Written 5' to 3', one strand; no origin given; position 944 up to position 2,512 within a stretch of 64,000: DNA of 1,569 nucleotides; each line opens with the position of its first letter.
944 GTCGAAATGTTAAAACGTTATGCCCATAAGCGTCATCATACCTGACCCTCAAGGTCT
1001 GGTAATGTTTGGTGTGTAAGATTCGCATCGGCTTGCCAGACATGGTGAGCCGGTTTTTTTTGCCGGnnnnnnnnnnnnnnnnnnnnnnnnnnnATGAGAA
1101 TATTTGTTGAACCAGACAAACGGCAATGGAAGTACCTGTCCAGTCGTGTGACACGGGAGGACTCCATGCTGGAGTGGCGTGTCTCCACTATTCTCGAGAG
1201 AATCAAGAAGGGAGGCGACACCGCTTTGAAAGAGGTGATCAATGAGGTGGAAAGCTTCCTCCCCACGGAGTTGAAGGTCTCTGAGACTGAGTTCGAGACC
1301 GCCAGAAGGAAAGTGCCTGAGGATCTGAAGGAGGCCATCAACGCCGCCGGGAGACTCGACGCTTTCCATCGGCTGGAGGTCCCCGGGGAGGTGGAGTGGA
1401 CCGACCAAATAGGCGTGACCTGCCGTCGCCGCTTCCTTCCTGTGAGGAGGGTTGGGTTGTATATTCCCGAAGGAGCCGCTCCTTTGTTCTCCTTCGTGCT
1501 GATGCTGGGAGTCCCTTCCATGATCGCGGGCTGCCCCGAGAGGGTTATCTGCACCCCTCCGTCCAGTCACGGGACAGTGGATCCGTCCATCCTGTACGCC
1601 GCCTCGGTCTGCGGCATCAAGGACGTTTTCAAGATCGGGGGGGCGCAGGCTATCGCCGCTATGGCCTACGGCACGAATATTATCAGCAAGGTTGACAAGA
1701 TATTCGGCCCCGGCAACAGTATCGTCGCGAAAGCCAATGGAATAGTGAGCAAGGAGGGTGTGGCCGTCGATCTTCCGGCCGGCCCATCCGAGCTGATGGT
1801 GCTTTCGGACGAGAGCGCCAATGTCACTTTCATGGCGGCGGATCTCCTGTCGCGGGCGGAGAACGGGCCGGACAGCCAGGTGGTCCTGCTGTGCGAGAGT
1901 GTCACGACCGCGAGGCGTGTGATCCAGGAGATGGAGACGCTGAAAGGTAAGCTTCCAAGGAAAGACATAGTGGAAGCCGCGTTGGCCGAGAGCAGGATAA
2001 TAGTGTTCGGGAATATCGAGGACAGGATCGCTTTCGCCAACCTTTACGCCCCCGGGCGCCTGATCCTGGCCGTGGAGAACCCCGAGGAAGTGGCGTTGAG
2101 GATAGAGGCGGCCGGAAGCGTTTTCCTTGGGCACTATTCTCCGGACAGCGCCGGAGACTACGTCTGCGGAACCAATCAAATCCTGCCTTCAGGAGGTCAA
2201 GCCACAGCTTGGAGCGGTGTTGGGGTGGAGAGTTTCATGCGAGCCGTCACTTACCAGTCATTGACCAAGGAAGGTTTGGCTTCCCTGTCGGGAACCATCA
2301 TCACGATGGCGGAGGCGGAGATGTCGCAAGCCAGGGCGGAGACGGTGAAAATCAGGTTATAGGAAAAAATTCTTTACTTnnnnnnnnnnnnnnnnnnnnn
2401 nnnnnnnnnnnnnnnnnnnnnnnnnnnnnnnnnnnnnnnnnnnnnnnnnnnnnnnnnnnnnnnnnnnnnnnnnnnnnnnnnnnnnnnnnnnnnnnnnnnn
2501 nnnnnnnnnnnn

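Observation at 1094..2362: His-starvation-controlled HisD homologue with its catalytic centre replaced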

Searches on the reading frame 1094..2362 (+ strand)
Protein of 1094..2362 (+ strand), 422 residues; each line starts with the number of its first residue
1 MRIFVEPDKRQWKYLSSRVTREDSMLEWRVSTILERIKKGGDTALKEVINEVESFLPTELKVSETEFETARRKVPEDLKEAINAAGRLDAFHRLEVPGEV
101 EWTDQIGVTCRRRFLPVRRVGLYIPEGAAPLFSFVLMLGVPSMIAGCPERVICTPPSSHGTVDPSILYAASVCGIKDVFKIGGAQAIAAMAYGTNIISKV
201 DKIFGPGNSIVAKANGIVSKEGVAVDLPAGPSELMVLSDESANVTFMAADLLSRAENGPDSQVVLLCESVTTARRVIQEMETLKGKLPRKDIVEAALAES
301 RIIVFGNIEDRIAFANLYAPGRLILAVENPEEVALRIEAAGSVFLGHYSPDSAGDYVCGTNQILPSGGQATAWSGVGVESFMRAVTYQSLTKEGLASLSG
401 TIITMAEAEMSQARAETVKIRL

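Call 3: search_protein_families(library=pfam, proteins=[window:1094-2362:+], max_evalue=0.01)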
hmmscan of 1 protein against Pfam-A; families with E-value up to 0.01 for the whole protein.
window:1094-2362:+ (422 aa): 1 family
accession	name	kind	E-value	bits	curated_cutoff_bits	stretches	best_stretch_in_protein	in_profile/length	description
PF00815.25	Histidinol_dh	-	8.6e-133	443.7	27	1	20-422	5-411/411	Histidinol dehydrogenase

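Call 4: search_protein_families(library=ncbifam, proteins=[window:1094-2362:+], max_evalue=0.01)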
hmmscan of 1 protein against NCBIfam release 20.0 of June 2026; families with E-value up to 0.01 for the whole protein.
window:1094-2362:+ (422 aa): 3 families
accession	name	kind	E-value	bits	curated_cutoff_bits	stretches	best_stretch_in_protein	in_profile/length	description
TIGR00069.1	hisD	equivalog_domain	2.7e-127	425.3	243.8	1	30-421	1-393/393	histidinol dehydrogenase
NF010343.0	PRK13770.1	equivalog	1e-65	222.2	647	1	23-421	18-414/416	histidinol dehydrogenase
TIGR02429.1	pcaI_scoA_fam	subfamily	0.0043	16.4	128.5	1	290-358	63-131/222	3-oxoacid CoA-transferase subunit A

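Call 5: search_solved_structures(query=window:1094-2359:+, show_alignments=2)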
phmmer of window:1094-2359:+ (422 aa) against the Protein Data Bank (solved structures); distinct sequences matched with E-value up to 0.001: 11.
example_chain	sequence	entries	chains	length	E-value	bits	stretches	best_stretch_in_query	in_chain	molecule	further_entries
6an0_A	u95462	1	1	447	1.1e-110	373.8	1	1-422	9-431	Histidinol dehydrogenase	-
1k75_A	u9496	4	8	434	5.1e-102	345.3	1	24-421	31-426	L-histidinol dehydrogenase | Histidinol dehydrogenase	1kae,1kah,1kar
5vlb_A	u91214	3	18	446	1.3e-83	284.8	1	29-422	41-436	Histidinol dehydrogenase, chloroplastic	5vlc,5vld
4g07_A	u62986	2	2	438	5.2e-69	236.7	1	22-422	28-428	Histidinol dehydrogenase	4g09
4gic_A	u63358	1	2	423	3.4e-64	220.8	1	21-401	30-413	Histidinol dehydrogenase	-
9lbv_A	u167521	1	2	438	4.2e-61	210.6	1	12-421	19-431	Histidinol dehydrogenase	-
8xsq_A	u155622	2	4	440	4.3e-61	210.6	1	12-421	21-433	Histidinol dehydrogenase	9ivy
8wwe_A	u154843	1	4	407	3.2e-52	181.4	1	24-399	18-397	(R)-DHPS dehydrogenase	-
8v35_A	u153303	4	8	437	5.2e-43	151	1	30-419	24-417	Sulfopropanediol 3-dehydrogenase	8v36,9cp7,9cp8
9cp9_A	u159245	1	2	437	7.4e-43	150.5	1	30-419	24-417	Sulfopropanediol 3-dehydrogenase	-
8v37_A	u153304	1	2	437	6.9e-42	147.3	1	30-419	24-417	Sulfopropanediol 3-dehydrogenase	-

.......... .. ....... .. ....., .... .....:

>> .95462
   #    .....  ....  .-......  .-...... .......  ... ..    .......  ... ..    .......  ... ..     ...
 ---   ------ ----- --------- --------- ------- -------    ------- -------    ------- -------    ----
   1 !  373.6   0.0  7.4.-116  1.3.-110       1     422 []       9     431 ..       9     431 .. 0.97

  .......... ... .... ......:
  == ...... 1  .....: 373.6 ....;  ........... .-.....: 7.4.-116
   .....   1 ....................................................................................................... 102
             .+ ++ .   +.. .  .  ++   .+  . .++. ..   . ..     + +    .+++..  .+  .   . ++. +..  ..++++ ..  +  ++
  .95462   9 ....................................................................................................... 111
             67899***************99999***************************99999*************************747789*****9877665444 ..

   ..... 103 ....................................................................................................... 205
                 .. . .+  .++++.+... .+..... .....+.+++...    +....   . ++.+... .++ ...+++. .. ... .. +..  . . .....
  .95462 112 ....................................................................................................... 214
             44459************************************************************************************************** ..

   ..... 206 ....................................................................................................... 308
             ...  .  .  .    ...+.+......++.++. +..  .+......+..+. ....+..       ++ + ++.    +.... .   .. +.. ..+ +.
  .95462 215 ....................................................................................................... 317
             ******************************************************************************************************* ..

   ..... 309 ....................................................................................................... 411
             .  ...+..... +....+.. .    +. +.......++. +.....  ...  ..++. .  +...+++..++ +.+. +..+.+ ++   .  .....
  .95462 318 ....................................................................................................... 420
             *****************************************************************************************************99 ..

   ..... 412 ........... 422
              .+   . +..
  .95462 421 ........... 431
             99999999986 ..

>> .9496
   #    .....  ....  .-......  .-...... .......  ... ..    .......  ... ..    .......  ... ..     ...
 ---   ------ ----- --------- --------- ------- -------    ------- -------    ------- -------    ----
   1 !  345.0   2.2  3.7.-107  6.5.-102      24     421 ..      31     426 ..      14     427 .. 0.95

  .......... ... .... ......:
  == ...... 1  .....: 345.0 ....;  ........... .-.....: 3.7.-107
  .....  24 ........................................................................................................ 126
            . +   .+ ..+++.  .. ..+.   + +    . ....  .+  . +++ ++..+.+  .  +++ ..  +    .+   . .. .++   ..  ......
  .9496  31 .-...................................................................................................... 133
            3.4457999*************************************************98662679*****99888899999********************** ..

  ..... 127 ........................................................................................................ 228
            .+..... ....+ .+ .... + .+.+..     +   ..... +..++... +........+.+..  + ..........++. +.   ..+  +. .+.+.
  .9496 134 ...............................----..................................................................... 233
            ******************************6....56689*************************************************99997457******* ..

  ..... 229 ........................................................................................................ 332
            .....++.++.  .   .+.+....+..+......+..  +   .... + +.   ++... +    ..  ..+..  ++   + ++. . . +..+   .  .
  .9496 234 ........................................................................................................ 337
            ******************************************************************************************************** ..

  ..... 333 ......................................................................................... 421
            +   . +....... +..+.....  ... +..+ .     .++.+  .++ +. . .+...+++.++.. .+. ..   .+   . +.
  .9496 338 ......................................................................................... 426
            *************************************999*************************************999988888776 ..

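Call 7: find_homologous_proteins(query=window:1094-2359:+, max_evalue=1e-20)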
Query window:1094-2359:+ (422 aa): 8000 proteins with E <= 1e-20 among 8000 candidates; the best 120 are listed.
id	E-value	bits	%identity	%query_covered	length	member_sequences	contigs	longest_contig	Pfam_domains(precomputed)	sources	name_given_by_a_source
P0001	9.0e-256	866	100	94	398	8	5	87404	PF00815.26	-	-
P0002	3.0e-203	694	79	94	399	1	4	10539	PF00815.26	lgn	-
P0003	9.4e-202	689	79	94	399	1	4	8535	PF00815.26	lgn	-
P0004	2.6e-199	681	77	94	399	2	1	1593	PF00815.26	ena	-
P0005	5.2e-175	601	65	100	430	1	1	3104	PF00815.26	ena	-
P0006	5.6e-174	597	65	100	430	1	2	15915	PF00815.26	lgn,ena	-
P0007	6.7e-174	597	65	100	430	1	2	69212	PF00815.26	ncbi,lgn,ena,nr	ncbi:MAG: histidinol dehydrogenase [Bacteroidales bacterium]|nr:histidinol dehydrogenase [Bacteroida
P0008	4.0e-173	594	64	100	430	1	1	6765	PF00815.26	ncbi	-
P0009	1.0e-172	593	65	100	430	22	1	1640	PF00815.26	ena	-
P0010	1.5e-172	592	64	100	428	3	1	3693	PF00815.26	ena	-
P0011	2.3e-172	592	64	100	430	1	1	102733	PF00815.26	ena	-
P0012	2.9e-172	591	64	100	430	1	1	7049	PF00815.26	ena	-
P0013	3.1e-172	591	64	100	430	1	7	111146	PF00815.26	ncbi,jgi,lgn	jgi:histidinol dehydrogenase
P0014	3.1e-172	591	64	100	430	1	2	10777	PF00815.26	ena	-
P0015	3.6e-172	591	65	100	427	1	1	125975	PF00815.26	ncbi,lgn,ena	-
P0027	5.0e-171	587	61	100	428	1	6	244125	PF00815.26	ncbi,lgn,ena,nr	ncbi:MAG: histidinol dehydrogenase [Bacteroidales bacterium]|nr:histidinol dehydrogenase [Bacteroida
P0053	1.1e-169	583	67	94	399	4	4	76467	PF00815.26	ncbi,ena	-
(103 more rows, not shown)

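Call 9: find_encoding_contigs(protein=P0053, flank=10000, max_places=6)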
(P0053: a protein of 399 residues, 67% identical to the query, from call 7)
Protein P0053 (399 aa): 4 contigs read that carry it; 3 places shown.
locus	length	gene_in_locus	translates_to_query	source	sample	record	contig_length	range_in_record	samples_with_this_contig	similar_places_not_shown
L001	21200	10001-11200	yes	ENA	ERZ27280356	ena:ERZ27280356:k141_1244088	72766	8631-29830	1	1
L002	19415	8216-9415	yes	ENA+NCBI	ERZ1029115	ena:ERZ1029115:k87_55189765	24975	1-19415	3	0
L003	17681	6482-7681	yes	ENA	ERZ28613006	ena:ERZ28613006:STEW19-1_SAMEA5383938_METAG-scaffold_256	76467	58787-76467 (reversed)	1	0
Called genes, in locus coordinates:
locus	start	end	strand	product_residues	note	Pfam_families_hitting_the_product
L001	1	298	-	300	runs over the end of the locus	PF10503:Esterase_PHB, PF00326:Peptidase_S9 (weak)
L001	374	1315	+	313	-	PF10518:TAT_signal (weak), PF12706:Lactamase_B_2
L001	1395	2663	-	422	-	PF00111:Fer2, PF00970:FAD_binding_6 (faint), PF00175:NAD_binding_1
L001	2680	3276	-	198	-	PF02508:Rnf-Nqr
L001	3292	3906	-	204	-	PF02508:Rnf-Nqr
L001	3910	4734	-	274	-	PF04205:FMN_bind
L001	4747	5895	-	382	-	PF03116:NQR2_RnfD_RnfE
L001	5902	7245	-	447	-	PF05896:NQRA_N, PF24836:NQRA_2nd, PF11973:NQRA_SLBB (weak)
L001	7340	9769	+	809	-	PF00580:UvrD-helicase, PF13245:AAA_19, PF13604:AAA_30 (faint), PF01443:Viral_helicase1 (faint), PF13361:UvrD_C, PF21196:PcrA_UvrD_tudor (faint), PF13538:UvrD_C_2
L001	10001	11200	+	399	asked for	PF00815:Histidinol_dh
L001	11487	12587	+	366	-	PF14900:DUF4493, PF19886:DUF6359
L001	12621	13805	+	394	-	-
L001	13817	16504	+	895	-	-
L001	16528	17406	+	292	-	PF07313:AmiA-like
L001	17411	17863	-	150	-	-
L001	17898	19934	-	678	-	PF00930:DPPIV_N, PF07676:PD40 (faint), PF02129:Peptidase_S15 (weak), PF00326:Peptidase_S9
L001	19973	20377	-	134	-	-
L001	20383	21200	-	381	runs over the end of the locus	PF17996:CE2_N, PF00657:Lipase_GDSL (weak), PF13472:Lipase_GDSL_2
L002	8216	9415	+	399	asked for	PF00815:Histidinol_dh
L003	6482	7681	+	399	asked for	PF00815:Histidinol_dh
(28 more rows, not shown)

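Call 10: find_encoding_contigs(protein=P0002, flank=10000, max_places=6)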
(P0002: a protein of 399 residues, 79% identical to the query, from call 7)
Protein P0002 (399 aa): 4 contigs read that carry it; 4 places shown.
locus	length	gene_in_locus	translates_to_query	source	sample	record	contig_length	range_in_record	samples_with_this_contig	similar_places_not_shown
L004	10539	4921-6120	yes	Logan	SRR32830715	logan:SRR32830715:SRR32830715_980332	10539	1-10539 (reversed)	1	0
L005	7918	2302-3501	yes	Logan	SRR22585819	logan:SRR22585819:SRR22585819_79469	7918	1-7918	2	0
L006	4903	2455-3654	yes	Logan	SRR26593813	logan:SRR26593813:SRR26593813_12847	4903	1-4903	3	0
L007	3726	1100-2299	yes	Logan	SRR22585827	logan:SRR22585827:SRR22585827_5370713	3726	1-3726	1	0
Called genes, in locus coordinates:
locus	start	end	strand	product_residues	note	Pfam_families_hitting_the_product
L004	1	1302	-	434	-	?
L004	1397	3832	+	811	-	PF00580:UvrD-helicase, PF13245:AAA_19, PF13604:AAA_30 (faint), PF01443:Viral_helicase1 (faint), PF13361:UvrD_C, PF13538:UvrD_C_2, PF21196:PcrA_UvrD_tudor (weak)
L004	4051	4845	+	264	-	PF01634:HisG, PF08029:HisG_C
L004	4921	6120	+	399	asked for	PF00815:Histidinol_dh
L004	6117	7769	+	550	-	PF00155:Aminotran_1_2, PF00475:IGPD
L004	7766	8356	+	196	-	PF00117:GATase, PF01174:SNO (faint), PF07685:GATase_3 (weak)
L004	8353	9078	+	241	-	PF00977:His_biosynth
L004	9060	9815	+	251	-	PF00977:His_biosynth, PF01207:Dus (faint), PF02581:TMP-TENI (faint), PF03060:NMO (faint), PF01180:DHO_dh (faint)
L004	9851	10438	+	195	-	PF01502:PRA-CH, PF01503:PRA-PH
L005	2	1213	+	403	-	?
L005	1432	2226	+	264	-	PF01634:HisG, PF08029:HisG_C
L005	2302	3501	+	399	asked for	PF00815:Histidinol_dh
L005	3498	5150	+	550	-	PF00155:Aminotran_1_2, PF00475:IGPD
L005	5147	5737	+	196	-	PF00117:GATase, PF01174:SNO (faint), PF07685:GATase_3 (weak)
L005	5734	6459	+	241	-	PF00977:His_biosynth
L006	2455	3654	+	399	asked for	PF00815:Histidinol_dh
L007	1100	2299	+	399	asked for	PF00815:Histidinol_dh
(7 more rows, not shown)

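Call 11: find_encoding_contigs(protein=P0001, flank=10000, max_places=6)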
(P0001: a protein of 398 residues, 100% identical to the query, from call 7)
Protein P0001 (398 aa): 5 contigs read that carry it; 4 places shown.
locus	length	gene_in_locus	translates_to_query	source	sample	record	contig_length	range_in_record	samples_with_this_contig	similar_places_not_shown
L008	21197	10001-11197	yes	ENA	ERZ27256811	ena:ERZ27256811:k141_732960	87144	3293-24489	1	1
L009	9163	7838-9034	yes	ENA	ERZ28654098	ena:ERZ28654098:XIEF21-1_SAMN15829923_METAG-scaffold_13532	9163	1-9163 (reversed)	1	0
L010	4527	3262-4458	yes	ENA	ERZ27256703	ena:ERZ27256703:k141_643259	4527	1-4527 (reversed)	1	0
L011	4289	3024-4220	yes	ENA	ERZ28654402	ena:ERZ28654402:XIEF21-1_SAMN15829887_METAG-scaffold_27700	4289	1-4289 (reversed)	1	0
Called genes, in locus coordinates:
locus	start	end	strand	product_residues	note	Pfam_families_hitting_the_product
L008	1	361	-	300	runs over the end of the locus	PF00756:Esterase (faint), PF10503:Esterase_PHB, PF02230:Abhydrolase_2 (faint), PF00326:Peptidase_S9 (weak)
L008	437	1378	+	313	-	PF12706:Lactamase_B_2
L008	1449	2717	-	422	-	PF00111:Fer2, PF00970:FAD_binding_6 (faint), PF00175:NAD_binding_1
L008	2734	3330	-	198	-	PF02508:Rnf-Nqr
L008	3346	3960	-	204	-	PF02508:Rnf-Nqr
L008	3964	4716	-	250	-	PF04205:FMN_bind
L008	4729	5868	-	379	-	PF03116:NQR2_RnfD_RnfE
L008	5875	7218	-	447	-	PF05896:NQRA_N, PF24836:NQRA_2nd, PF11973:NQRA_SLBB (faint)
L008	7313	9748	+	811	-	PF00580:UvrD-helicase, PF13245:AAA_19, PF13604:AAA_30 (faint), PF01443:Viral_helicase1 (faint), PF13361:UvrD_C, PF13538:UvrD_C_2, PF21196:PcrA_UvrD_tudor (weak)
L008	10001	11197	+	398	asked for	PF00815:Histidinol_dh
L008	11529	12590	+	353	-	PF14900:DUF4493, PF19886:DUF6359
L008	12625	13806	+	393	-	PF00691:OmpA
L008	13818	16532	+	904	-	-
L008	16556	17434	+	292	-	PF07313:AmiA-like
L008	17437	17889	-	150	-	-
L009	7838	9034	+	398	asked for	PF00815:Histidinol_dh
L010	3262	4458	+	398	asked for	PF00815:Histidinol_dh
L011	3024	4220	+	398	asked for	PF00815:Histidinol_dh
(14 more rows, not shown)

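Call 16: find_homologous_proteins(query=L001:9929-11197:+, max_evalue=1e-20)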
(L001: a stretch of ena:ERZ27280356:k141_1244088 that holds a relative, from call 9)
Query L001:9929-11197:+ (423 aa): 7971 proteins with E <= 1e-20 among 8000 candidates; the best 120 are listed.
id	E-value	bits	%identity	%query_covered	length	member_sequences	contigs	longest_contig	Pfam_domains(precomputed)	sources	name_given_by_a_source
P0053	6.9e-257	870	100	94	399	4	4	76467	PF00815.26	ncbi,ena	-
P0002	1.8e-178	612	70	94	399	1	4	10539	PF00815.26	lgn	-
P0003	4.3e-178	611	70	94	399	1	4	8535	PF00815.26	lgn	-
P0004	1.9e-174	599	68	94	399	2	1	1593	PF00815.26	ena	-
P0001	7.3e-170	584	67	94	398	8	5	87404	PF00815.26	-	-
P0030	1.6e-158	546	57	100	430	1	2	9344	PF00815.26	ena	-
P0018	3.3e-158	545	58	100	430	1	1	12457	PF00815.26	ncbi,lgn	-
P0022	4.5e-158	545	57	100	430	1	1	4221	PF00815.26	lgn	-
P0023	5.1e-158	545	57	100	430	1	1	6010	PF00815.26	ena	-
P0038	6.2e-158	544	57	100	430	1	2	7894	PF00815.26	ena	-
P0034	6.7e-158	544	57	100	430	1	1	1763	PF00815.26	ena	-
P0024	6.8e-158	544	57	100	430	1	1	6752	PF00815.26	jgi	-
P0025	7.7e-158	544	57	100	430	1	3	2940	PF00815.26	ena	-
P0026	7.7e-158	544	57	100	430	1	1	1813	PF00815.26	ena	-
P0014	8.0e-158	544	57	100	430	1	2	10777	PF00815.26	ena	-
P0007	1.9e-156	539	57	100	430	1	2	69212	PF00815.26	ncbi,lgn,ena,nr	ncbi:MAG: histidinol dehydrogenase [Bacteroidales bacterium]|nr:histidinol dehydrogenase [Bacteroida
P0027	3.7e-152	525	55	100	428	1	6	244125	PF00815.26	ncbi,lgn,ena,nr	ncbi:MAG: histidinol dehydrogenase [Bacteroidales bacterium]|nr:histidinol dehydrogenase [Bacteroida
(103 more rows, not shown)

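Call 18: list_cluster_members(proteins=[P0001, P0053, P0002])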
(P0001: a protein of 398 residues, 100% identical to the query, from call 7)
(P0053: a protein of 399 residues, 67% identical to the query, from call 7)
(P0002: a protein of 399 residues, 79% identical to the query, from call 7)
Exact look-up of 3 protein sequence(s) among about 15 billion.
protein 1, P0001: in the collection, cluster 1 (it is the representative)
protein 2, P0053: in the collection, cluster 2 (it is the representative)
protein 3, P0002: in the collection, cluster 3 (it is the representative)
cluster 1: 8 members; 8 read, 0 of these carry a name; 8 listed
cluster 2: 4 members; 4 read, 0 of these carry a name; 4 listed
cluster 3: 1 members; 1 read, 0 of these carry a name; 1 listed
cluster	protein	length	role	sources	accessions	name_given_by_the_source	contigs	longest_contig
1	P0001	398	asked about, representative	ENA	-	-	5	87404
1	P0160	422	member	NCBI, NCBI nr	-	-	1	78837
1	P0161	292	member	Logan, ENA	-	-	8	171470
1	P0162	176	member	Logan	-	-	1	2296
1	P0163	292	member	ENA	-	-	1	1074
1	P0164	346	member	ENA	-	-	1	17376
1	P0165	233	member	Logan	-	-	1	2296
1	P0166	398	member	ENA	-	-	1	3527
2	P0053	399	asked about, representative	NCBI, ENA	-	-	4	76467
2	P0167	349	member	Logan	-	-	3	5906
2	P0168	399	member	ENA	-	-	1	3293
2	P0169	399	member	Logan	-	-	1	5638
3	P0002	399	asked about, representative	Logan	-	-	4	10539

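Call 21: find_encoding_contigs(protein=P0161, flank=3000, max_places=8)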
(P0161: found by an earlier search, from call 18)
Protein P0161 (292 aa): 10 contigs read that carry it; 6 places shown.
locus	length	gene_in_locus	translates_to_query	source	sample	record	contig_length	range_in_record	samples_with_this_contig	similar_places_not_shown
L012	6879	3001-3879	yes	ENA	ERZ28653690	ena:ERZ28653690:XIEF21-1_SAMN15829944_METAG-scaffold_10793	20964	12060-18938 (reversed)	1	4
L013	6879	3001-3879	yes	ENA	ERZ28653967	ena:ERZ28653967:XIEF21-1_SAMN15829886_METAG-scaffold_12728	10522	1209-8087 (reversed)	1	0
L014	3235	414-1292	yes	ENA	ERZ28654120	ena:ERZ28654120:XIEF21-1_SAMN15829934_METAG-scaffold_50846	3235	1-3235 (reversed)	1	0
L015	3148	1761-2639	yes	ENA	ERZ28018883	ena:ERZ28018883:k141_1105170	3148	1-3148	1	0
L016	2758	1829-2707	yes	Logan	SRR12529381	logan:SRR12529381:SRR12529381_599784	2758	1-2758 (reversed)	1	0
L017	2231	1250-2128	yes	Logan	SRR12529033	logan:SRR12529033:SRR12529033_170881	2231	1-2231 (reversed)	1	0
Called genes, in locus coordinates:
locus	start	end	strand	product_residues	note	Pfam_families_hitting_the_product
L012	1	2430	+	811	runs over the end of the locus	PF00580:UvrD-helicase, PF13245:AAA_19, PF13604:AAA_30 (faint), PF01443:Viral_helicase1 (faint), PF13361:UvrD_C, PF13538:UvrD_C_2, PF21196:PcrA_UvrD_tudor (weak)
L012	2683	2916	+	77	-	PF00815:Histidinol_dh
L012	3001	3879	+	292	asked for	PF00815:Histidinol_dh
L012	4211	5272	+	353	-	PF14900:DUF4493, PF19886:DUF6359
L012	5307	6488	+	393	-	PF00691:OmpA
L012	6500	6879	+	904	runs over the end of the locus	-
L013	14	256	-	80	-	-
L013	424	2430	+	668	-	PF00580:UvrD-helicase, PF13245:AAA_19 (weak), PF01443:Viral_helicase1 (faint), PF13361:UvrD_C, PF13538:UvrD_C_2, PF21196:PcrA_UvrD_tudor (weak)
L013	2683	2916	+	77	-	PF00815:Histidinol_dh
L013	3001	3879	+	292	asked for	PF00815:Histidinol_dh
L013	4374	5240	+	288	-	PF14900:DUF4493, PF19886:DUF6359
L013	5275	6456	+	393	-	PF00691:OmpA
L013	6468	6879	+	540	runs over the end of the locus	?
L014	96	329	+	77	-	PF00815:Histidinol_dh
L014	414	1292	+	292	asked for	PF00815:Histidinol_dh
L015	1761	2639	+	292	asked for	PF00815:Histidinol_dh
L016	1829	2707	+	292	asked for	PF00815:Histidinol_dh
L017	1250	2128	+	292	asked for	PF00815:Histidinol_dh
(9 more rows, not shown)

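Call 22: find_encoding_contigs(protein=P0164, flank=3000, max_places=4)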
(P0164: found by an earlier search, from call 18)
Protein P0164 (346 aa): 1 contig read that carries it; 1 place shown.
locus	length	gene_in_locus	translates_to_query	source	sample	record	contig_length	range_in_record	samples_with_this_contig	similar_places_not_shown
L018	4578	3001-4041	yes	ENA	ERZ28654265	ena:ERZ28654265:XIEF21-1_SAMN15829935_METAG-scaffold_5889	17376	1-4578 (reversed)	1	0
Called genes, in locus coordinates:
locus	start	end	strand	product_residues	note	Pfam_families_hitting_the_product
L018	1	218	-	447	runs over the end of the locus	PF05896:NQRA_N, PF24836:NQRA_2nd, PF11973:NQRA_SLBB (faint)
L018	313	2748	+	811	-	PF00580:UvrD-helicase, PF13245:AAA_19, PF13604:AAA_30 (faint), PF01443:Viral_helicase1 (faint), PF13361:UvrD_C, PF13538:UvrD_C_2, PF21196:PcrA_UvrD_tudor (weak)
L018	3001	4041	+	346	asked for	PF00815:Histidinol_dh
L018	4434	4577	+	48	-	?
